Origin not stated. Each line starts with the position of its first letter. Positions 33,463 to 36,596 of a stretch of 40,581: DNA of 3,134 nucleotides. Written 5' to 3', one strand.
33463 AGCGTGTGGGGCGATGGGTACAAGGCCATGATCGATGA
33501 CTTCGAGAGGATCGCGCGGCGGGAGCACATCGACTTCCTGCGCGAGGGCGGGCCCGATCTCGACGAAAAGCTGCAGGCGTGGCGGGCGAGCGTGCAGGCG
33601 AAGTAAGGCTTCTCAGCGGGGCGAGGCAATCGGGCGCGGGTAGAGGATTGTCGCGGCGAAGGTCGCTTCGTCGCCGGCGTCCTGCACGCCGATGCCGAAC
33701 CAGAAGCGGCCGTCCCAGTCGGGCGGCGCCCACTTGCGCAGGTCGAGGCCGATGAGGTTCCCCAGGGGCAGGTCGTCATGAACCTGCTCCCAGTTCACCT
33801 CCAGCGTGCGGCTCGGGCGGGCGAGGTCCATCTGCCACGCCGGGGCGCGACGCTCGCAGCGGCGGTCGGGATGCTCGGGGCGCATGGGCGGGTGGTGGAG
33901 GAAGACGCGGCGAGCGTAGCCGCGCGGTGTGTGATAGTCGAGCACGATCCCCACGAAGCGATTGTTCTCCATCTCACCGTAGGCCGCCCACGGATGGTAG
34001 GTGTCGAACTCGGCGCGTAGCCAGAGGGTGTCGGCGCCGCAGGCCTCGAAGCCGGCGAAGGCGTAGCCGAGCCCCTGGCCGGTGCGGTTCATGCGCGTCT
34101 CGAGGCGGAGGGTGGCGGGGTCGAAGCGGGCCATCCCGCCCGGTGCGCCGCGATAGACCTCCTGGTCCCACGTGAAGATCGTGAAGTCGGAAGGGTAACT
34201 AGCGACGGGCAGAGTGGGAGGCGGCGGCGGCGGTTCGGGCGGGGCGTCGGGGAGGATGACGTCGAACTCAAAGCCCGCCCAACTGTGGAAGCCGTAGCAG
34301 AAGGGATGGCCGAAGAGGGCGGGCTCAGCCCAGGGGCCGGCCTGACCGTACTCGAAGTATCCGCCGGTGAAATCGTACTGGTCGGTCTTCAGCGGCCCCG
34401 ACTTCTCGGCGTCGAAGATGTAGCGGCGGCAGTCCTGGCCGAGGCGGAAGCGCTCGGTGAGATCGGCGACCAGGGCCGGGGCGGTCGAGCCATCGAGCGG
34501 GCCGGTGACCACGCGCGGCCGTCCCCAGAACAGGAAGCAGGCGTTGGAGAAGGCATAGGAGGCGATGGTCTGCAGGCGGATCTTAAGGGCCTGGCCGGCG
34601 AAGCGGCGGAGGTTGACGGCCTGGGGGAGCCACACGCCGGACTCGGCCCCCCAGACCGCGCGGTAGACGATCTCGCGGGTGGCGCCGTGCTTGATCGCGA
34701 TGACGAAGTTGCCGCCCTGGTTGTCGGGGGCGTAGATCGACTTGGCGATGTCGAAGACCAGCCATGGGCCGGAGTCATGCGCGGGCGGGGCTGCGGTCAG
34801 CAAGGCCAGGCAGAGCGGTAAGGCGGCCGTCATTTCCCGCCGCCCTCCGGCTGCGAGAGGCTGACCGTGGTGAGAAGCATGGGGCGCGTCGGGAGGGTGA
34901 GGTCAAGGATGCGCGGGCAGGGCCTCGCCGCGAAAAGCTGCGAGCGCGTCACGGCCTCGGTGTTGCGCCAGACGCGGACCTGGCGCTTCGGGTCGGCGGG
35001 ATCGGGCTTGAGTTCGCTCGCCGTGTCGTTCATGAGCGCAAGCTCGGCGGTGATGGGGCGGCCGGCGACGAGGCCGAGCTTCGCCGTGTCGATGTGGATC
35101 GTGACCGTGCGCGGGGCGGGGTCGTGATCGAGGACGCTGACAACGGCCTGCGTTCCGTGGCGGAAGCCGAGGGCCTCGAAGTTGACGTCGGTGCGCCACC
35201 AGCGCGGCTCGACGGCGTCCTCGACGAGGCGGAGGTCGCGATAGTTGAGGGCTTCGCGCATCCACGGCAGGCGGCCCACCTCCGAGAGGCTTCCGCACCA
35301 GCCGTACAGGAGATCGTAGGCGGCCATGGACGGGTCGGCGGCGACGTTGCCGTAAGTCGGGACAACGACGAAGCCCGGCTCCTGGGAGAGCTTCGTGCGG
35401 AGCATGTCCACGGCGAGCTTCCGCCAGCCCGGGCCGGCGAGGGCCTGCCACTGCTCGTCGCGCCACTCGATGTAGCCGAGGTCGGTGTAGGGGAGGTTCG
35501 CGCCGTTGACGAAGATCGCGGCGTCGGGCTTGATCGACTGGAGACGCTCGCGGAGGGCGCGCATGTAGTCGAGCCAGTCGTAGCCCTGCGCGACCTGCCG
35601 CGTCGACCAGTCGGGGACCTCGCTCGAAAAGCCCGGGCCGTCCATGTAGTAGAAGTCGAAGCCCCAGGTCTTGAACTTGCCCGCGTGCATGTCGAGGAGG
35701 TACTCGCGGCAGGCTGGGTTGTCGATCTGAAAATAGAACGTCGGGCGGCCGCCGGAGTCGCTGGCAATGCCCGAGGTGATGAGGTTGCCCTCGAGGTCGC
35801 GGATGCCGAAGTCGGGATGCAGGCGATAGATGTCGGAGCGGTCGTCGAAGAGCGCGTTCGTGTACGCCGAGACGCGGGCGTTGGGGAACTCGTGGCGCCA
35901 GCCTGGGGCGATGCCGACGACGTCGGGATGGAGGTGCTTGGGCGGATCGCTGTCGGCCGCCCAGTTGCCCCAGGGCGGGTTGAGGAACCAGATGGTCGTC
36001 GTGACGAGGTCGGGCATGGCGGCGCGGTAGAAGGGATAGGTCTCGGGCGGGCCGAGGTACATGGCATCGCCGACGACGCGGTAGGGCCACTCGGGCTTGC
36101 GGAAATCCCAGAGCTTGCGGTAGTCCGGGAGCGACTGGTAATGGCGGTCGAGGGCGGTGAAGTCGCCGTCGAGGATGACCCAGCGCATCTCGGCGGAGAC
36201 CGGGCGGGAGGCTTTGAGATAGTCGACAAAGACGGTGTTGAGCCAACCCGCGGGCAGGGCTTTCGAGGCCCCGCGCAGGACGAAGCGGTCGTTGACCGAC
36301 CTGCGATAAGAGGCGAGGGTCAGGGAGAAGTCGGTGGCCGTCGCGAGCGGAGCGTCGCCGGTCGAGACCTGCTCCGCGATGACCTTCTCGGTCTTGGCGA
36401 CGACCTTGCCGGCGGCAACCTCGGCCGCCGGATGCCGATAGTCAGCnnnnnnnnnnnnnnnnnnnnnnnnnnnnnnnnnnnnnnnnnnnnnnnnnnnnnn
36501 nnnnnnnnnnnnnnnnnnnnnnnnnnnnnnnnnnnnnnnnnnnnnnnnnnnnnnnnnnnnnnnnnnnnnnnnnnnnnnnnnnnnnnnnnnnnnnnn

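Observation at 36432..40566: Two-gene module: a cytosolic WD40-propeller/caspase protease and a co-transcribed, exported multi-blade WD40 protein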

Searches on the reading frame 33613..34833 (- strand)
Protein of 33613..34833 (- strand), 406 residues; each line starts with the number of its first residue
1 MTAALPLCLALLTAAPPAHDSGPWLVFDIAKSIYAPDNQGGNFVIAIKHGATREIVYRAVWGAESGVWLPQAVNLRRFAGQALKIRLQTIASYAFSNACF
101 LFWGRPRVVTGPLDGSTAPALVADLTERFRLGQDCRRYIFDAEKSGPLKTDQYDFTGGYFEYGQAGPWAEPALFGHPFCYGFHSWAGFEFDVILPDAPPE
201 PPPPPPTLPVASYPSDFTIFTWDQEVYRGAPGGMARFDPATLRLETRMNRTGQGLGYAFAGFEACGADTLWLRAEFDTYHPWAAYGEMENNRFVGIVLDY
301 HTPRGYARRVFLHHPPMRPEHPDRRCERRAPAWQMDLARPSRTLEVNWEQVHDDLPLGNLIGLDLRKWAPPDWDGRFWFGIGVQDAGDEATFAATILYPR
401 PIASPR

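Call 16: find_encoding_contigs(protein=window:33613-34833:-, flank=10000, max_places=6)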
Protein window:33613-34833:- (406 aa): 9 contigs read that carry it; 6 places shown.
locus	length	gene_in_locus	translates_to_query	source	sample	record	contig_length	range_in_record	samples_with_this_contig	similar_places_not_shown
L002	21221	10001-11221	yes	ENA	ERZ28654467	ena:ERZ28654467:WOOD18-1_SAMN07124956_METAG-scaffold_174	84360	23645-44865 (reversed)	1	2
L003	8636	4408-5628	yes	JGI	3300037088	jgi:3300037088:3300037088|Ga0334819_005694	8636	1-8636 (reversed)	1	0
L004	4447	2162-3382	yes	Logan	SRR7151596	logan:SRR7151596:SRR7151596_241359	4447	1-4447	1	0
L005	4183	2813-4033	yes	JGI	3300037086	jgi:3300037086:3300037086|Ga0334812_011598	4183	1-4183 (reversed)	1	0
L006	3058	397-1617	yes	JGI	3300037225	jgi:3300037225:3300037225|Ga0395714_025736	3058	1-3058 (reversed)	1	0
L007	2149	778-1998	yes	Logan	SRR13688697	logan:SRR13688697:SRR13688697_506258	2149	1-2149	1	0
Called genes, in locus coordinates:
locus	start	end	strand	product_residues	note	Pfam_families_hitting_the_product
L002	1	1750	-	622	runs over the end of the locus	-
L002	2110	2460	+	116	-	-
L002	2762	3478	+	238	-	PF07963:N_methyl, PF07596:SBP_bac_10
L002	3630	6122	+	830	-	PF08305:NPCBM, PF01055:Glyco_hydro_31_2nd (weak), PF02065:Melibiase, PF16874:Glyco_hydro_36C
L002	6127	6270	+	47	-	PF00578:AhpC-TSA (weak)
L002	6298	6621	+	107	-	PF00578:AhpC-TSA, PF08534:Redoxin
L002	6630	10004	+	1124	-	-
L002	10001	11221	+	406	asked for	-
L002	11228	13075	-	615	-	PF16126:DUF4838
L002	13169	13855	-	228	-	PF00657:Lipase_GDSL, PF13472:Lipase_GDSL_2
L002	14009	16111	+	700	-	-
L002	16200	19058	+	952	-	PF14258:DUF4350 (faint)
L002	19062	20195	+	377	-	PF01839:FG-GAP (faint), PF13517:FG-GAP_3 (weak)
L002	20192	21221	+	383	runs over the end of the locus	PF12708:Pect-lyase_RHGA_epim, PF05048:NosD (faint), PF13229:Beta_helix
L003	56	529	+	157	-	PF16874:Glyco_hydro_36C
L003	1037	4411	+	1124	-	-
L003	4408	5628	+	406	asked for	-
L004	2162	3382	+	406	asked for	-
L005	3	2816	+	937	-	?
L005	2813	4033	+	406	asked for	-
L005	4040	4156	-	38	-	-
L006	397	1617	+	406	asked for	-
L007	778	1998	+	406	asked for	-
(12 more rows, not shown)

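Call 64: find_homologous_proteins(query=L002:6630-10004:+, max_evalue=1e-20)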
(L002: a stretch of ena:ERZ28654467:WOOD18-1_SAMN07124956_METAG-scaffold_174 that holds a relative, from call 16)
Query L002:6630-10004:+ (1124 aa): 17 proteins with E <= 1e-20 among 8000 candidates.
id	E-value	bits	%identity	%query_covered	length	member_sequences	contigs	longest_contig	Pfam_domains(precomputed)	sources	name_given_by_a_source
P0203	0.0e+0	2635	100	100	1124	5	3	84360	-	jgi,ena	jgi:hypothetical protein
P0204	0.0e+0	1836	70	98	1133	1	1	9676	-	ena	-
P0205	0.0e+0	1824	70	99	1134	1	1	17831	-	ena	-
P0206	0.0e+0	1765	68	97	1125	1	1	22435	-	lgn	-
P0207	0.0e+0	1755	68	99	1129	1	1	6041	-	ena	-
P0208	0.0e+0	1731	67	99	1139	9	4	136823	-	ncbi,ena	-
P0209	0.0e+0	1709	66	99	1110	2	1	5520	-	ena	-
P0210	0.0e+0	1709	66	99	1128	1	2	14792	-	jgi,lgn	-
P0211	0.0e+0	1557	62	97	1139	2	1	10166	-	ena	-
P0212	0.0e+0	1341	52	99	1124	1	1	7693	-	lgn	-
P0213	0.0e+0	1290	51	98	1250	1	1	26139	-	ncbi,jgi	-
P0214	0.0e+0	1162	46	97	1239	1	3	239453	-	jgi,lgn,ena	-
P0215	0.0e+0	1117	44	99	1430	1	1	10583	-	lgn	-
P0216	7.9e-285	966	43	97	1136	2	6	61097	-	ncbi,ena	-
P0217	2.6e-263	895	42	96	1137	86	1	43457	-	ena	-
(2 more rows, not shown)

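Call 76: find_encoding_contigs(protein=P0203, flank=2000, max_places=6)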
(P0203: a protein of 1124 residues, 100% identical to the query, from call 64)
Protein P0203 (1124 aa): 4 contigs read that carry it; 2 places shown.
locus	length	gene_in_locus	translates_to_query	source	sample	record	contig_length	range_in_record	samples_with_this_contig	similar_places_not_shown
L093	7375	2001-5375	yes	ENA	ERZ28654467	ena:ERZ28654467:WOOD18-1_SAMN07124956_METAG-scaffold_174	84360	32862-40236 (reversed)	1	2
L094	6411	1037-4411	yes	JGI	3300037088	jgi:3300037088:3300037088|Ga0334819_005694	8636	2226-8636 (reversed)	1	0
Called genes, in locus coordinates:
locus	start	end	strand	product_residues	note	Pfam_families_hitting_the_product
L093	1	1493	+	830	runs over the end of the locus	PF08305:NPCBM, PF01055:Glyco_hydro_31_2nd (weak), PF02065:Melibiase, PF16874:Glyco_hydro_36C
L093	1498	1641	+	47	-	PF00578:AhpC-TSA (weak)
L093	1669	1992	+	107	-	PF00578:AhpC-TSA, PF08534:Redoxin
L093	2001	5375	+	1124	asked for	-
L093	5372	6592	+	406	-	-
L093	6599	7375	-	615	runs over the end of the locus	PF16126:DUF4838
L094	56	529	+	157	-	PF16874:Glyco_hydro_36C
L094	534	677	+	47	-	PF00578:AhpC-TSA (weak)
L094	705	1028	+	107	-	PF00578:AhpC-TSA, PF08534:Redoxin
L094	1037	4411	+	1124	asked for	-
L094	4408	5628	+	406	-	-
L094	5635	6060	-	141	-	-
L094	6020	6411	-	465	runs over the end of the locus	PF16126:DUF4838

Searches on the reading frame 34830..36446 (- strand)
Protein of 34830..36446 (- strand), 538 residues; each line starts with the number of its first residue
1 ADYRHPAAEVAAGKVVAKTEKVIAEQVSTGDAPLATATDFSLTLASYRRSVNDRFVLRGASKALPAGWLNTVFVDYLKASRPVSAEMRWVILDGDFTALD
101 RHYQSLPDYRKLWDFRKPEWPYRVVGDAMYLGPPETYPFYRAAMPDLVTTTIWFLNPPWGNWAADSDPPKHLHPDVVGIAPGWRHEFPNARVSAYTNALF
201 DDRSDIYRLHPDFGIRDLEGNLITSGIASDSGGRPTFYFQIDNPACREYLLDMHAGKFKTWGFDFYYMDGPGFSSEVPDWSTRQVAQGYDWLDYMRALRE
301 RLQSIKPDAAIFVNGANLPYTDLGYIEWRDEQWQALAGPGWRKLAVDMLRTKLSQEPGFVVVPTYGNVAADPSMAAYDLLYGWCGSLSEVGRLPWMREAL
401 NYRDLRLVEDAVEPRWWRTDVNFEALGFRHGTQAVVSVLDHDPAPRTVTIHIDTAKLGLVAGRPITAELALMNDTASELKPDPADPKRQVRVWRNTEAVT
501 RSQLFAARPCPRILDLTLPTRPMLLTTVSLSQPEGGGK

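Call 7: search_protein_families(library=pfam, proteins=[window:34830-36446:-], max_evalue=0.01)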
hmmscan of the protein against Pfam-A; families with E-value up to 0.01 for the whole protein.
window:34830-36446:- (538 aa): 0 families
